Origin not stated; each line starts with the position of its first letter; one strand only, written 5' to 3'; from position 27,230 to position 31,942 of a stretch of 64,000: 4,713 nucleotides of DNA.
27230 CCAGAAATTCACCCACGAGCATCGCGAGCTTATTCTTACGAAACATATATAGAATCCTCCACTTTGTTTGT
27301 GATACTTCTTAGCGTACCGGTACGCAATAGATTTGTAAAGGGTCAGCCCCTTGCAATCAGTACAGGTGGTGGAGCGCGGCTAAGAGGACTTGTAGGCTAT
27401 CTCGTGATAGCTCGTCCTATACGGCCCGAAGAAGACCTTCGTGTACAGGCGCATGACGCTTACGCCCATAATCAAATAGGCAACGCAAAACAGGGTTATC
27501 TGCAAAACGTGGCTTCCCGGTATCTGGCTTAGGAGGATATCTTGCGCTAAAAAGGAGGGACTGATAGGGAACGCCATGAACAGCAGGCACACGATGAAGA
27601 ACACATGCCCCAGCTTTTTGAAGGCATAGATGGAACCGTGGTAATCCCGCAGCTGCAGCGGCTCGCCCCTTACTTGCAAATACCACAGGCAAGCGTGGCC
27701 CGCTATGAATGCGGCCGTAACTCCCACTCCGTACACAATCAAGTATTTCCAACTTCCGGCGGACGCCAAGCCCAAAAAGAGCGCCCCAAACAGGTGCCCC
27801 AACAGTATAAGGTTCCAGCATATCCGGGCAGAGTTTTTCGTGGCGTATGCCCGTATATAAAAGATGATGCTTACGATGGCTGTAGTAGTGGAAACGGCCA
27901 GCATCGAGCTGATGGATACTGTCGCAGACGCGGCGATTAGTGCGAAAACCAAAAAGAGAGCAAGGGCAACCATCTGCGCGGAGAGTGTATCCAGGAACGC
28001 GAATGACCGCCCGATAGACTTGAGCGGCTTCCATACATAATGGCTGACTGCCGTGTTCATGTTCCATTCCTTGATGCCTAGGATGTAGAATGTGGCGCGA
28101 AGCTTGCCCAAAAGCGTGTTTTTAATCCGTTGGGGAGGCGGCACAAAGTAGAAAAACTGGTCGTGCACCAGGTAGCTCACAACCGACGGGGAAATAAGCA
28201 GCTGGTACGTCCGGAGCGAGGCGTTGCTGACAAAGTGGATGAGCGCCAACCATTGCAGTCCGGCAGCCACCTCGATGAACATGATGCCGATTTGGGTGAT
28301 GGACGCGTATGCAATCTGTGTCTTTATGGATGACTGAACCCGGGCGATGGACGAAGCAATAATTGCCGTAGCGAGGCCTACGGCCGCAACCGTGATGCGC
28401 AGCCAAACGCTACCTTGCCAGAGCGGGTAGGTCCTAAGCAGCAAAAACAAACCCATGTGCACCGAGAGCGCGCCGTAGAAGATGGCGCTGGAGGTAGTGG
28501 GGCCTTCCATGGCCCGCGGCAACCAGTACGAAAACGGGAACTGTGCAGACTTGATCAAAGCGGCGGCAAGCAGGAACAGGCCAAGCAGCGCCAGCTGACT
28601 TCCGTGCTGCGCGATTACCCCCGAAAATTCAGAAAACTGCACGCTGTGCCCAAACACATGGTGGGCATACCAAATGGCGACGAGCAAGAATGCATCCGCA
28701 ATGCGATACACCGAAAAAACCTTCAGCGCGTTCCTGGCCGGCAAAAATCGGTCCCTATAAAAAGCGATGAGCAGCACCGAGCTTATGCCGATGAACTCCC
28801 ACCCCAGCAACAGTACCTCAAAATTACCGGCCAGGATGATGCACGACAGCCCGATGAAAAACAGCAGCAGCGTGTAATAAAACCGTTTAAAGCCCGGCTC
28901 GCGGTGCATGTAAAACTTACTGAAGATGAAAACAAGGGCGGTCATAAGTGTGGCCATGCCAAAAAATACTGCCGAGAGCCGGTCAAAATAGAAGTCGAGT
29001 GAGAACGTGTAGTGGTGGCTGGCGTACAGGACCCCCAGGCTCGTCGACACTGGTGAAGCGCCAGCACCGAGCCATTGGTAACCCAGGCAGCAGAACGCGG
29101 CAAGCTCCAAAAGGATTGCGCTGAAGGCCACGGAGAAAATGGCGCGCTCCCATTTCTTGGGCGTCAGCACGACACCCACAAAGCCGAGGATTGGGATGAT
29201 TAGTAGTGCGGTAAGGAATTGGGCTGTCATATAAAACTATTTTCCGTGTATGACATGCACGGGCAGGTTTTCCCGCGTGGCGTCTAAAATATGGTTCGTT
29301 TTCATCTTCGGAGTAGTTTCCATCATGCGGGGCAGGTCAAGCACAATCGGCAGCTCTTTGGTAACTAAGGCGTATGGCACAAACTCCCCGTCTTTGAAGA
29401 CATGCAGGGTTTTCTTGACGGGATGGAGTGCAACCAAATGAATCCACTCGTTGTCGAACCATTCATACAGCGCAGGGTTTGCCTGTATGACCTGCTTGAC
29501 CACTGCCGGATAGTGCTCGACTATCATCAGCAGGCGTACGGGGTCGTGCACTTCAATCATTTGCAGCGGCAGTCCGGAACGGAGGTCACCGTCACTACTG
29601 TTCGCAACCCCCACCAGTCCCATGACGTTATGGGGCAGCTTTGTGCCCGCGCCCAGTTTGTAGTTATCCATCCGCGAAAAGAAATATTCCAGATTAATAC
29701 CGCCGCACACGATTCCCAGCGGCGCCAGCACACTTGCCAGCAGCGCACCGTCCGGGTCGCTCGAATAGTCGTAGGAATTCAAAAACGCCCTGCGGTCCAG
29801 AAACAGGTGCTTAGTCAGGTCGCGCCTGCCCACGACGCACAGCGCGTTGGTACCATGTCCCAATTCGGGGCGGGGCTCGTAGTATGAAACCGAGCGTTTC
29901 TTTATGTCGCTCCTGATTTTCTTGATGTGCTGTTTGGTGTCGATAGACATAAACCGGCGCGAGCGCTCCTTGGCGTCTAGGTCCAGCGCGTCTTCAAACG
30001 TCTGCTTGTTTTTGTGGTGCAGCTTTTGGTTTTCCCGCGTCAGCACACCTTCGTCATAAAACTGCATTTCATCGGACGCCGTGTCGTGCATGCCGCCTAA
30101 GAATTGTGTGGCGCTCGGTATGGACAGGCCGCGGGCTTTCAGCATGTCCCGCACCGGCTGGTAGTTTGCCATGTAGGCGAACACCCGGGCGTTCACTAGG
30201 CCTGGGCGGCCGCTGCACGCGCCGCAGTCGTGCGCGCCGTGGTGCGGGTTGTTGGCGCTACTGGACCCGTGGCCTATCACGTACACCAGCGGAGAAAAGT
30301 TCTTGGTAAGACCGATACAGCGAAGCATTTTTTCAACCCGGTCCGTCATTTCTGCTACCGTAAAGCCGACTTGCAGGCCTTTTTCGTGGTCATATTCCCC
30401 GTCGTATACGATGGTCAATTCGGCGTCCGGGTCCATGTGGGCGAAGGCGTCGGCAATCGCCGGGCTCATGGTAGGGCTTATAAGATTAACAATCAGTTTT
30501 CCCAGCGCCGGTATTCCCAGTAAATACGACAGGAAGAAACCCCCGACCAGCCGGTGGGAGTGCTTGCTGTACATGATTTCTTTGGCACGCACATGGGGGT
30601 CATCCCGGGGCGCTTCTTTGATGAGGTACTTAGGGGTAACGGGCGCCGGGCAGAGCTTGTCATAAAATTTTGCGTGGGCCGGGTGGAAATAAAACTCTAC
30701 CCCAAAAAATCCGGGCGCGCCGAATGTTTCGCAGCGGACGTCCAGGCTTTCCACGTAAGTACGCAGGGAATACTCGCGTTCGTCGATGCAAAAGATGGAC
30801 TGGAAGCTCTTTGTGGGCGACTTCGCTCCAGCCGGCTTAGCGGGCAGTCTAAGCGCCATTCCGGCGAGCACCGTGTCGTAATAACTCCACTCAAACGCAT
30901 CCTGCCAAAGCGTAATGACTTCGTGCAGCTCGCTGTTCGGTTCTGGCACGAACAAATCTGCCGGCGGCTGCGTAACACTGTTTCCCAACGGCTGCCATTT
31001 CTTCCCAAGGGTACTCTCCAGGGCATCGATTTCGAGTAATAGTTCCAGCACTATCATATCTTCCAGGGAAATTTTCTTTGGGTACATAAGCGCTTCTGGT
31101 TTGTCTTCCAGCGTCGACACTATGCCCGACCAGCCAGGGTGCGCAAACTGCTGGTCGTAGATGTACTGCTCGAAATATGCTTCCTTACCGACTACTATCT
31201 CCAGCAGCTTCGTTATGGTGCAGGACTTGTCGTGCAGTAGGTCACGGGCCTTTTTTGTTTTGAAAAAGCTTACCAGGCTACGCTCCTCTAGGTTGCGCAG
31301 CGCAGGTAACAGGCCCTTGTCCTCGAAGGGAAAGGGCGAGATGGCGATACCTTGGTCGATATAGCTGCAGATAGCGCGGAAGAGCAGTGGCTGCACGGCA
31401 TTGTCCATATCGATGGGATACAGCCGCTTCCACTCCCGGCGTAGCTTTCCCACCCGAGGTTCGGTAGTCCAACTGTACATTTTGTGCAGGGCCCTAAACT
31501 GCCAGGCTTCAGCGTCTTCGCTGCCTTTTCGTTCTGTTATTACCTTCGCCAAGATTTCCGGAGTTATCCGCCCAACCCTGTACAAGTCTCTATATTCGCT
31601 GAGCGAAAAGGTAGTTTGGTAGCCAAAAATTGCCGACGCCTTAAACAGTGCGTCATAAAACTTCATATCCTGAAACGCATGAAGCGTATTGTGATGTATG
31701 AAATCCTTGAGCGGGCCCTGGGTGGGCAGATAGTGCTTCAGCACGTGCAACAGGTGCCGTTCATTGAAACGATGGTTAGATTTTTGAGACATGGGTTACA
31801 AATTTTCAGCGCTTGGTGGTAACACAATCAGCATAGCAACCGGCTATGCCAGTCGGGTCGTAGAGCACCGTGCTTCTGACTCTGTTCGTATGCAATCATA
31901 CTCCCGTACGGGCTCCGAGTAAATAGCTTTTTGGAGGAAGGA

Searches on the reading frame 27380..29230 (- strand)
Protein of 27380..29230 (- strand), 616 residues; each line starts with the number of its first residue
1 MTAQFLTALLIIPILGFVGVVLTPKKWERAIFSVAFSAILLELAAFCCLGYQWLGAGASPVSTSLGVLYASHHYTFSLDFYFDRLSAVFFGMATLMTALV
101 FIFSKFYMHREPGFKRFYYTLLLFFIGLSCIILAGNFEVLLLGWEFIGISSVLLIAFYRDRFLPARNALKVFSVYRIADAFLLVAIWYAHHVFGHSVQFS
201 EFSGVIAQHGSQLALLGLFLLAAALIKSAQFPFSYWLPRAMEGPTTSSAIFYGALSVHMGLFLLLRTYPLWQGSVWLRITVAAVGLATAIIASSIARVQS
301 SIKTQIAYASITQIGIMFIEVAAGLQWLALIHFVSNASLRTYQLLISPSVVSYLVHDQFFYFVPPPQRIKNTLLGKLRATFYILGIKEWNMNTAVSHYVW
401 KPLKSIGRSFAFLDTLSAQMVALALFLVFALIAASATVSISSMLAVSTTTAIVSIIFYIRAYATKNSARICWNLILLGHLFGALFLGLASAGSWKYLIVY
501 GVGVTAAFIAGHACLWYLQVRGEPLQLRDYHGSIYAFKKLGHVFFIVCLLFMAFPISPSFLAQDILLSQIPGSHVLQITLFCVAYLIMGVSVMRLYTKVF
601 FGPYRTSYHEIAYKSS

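Call 84: search_protein_families(library=pfam, proteins=[window:27380-29230:-], max_evalue=0.001)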
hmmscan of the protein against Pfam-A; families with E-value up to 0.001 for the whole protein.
window:27380-29230:- (616 aa): 2 families
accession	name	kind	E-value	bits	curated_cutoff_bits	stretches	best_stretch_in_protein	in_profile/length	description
PF00361.26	Proton_antipo_M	-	2.2e-37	129.3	21.5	1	136-347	3-219/294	NADH:quinone oxidoreductase/Mrp antiporter, TM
PF00662.26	Proton_antipo_N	-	6.1e-11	42.5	24.5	1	72-118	5-51/51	NADH-Ubiquinone oxidoreductase (complex I), chain 5 N-terminus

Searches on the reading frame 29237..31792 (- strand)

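Call 84: search_protein_families(library=pfam, proteins=[window:29237-31792:-], max_evalue=0.001)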
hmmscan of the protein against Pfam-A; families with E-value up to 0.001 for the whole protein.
window:29237-31792:- (851 aa): 1 family
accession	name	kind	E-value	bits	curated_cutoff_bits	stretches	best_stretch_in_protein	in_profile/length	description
PF10070.14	DabA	-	1.8e-206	688.4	25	1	17-784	3-747/747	Probable inorganic carbon transporter subunit DabA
